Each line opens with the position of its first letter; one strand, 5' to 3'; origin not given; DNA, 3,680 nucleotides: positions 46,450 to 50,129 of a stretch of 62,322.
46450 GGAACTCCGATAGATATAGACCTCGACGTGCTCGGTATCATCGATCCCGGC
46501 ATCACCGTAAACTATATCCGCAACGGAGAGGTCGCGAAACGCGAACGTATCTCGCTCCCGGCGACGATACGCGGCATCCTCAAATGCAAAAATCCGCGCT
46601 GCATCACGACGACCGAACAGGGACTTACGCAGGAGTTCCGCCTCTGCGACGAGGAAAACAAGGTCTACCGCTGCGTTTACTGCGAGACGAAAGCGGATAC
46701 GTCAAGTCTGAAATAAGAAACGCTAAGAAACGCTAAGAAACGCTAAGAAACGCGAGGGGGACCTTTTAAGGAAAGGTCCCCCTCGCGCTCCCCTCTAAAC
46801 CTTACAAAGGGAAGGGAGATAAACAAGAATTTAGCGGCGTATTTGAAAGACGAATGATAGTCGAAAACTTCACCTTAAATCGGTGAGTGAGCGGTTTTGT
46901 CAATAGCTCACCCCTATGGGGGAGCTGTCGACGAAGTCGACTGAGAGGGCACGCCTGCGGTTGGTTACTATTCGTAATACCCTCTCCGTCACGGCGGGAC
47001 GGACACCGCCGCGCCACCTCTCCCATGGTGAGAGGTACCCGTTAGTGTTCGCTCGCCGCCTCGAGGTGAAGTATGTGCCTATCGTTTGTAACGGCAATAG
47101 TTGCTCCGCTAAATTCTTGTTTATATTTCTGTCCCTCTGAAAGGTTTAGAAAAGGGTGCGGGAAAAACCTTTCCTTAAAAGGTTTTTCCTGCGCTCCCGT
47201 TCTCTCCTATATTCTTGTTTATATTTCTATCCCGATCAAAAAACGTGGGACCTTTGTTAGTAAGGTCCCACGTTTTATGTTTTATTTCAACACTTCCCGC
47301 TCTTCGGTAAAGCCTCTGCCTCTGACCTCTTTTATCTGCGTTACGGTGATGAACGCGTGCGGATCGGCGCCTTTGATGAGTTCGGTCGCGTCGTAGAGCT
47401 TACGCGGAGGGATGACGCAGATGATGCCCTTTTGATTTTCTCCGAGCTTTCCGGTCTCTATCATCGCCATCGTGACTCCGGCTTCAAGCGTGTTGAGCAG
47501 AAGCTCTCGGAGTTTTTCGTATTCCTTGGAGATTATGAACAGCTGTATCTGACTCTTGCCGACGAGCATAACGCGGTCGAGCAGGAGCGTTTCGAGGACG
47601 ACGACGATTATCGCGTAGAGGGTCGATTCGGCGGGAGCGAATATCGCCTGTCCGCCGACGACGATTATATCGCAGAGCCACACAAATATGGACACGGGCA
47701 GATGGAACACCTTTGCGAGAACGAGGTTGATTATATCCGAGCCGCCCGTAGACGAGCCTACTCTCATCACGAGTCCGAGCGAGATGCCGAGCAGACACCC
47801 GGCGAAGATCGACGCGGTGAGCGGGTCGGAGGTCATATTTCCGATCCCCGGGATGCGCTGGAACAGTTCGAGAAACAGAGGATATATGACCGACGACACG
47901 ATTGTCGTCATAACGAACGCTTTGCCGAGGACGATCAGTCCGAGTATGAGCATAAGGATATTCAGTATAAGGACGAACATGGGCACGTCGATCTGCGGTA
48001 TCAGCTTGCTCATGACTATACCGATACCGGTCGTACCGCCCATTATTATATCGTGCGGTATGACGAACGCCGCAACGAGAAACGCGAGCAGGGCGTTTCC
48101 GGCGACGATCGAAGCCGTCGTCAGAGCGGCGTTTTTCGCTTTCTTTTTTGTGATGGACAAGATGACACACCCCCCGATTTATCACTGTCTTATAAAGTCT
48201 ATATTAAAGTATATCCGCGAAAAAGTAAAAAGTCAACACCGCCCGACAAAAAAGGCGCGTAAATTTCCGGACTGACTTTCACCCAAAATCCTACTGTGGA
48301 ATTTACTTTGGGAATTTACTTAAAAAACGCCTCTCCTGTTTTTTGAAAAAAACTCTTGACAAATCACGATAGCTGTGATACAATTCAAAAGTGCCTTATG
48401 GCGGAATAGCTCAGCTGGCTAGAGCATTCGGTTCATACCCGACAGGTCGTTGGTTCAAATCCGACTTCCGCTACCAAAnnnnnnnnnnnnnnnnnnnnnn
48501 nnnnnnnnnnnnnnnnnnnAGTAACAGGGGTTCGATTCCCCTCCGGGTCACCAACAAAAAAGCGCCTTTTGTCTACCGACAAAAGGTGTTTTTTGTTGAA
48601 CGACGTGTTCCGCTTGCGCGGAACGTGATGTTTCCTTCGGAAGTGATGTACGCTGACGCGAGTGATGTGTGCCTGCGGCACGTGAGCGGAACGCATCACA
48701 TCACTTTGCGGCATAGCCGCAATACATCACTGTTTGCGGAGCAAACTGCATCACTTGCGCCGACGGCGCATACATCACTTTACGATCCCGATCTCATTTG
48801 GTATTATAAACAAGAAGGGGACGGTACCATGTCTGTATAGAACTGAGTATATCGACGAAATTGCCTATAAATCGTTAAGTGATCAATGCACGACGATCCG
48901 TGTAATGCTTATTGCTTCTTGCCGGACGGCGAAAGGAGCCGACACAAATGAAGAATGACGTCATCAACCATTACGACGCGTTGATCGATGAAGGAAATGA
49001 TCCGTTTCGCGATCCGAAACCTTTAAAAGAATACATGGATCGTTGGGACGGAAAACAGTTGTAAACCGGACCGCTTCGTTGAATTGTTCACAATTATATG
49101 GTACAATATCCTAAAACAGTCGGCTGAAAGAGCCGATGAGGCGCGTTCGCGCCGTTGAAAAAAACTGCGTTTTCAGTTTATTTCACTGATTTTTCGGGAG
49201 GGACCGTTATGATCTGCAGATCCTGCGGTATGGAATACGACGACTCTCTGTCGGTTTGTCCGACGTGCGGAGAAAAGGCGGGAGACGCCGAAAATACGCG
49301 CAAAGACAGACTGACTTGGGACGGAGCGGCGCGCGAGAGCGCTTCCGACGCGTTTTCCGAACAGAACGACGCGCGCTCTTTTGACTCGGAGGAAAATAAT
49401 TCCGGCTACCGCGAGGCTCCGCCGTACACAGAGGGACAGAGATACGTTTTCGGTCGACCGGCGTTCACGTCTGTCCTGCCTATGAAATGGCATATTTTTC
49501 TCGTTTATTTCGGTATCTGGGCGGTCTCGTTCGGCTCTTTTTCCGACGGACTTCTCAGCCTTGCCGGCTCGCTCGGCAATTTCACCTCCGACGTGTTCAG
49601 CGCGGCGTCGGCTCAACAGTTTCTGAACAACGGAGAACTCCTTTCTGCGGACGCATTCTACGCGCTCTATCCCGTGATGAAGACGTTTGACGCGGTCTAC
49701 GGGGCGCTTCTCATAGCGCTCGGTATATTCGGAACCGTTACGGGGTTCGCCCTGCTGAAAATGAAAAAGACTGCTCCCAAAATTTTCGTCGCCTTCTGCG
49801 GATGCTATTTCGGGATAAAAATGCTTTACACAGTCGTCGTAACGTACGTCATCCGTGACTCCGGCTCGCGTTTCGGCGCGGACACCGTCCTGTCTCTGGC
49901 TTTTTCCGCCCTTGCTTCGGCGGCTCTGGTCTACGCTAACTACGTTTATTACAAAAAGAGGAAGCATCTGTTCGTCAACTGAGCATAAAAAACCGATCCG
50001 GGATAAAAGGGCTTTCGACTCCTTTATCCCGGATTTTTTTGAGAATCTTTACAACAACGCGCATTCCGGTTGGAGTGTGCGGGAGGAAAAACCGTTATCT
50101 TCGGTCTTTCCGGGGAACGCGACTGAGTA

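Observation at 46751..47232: About 85-bp imperfect inverted arms (R2 repeats) flanking a 268-bp hairpin-dense core between pyrI and yitT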

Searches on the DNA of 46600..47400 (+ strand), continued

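Call 79: search_with_rna_model(model_id=R1, sources=[L144, L145, L146, L147, L148, L149, L150, L151, L152, L153], max_evalue=1, filters=off, show_alignments=3)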
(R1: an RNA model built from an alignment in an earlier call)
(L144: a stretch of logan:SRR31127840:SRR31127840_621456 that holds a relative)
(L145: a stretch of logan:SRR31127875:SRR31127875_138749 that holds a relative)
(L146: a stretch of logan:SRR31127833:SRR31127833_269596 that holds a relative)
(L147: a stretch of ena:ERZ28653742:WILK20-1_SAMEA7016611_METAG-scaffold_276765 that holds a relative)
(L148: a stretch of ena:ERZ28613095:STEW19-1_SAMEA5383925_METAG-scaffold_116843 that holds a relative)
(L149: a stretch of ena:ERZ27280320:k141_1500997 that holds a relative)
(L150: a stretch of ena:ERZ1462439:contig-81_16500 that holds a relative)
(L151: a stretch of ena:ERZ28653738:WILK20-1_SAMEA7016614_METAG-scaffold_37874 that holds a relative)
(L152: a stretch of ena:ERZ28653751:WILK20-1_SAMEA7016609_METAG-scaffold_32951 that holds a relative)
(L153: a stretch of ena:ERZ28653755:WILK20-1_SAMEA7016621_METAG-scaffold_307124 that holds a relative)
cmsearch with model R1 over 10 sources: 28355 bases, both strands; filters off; matches with E-value up to 1: 1.
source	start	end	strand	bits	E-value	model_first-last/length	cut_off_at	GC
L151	5573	5621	-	11.1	0.056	1-54/54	no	0.63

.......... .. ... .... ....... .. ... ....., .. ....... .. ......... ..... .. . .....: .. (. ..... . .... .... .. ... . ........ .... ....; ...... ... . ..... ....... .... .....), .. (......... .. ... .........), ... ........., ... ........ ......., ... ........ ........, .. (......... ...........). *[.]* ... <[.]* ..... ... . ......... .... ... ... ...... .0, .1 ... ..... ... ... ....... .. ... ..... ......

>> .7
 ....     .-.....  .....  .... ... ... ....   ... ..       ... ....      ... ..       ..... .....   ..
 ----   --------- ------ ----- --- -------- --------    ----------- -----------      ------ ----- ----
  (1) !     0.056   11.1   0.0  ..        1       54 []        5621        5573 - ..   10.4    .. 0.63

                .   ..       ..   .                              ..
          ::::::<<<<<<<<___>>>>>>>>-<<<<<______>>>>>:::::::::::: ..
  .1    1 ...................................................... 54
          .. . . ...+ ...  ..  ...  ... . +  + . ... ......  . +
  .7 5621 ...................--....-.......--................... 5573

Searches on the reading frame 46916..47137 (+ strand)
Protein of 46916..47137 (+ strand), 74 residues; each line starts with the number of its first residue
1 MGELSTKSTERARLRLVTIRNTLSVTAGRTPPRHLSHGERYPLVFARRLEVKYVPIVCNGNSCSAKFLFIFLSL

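Call 63: find_homologous_proteins(query=window:46916-47137:+, max_evalue=10)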
Query window:46916-47137:+: no candidate shares three 5-residue words with the query. No homologue found.
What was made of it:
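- On Invertible DNA switch (fimS or hin type): The one interior ORF tested (46916-47137 +) has no homologue (call 63).
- Checked: The one tested (46916-47137 +) has no homologue (call 63).
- Tried and rejected: There were no candidates (call 63).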

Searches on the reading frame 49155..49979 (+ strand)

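Call 87: search_protein_families(library=pfam, proteins=[window:49155-49979:+], max_evalue=0.001)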
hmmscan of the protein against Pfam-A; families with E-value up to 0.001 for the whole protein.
window:49155-49979:+ (275 aa): 1 family
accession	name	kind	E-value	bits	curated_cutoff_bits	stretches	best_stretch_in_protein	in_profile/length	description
PF10754.15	DUF2569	-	0.0001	23.2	26.5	1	133-259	19-129/143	Protein of unknown function (DUF2569)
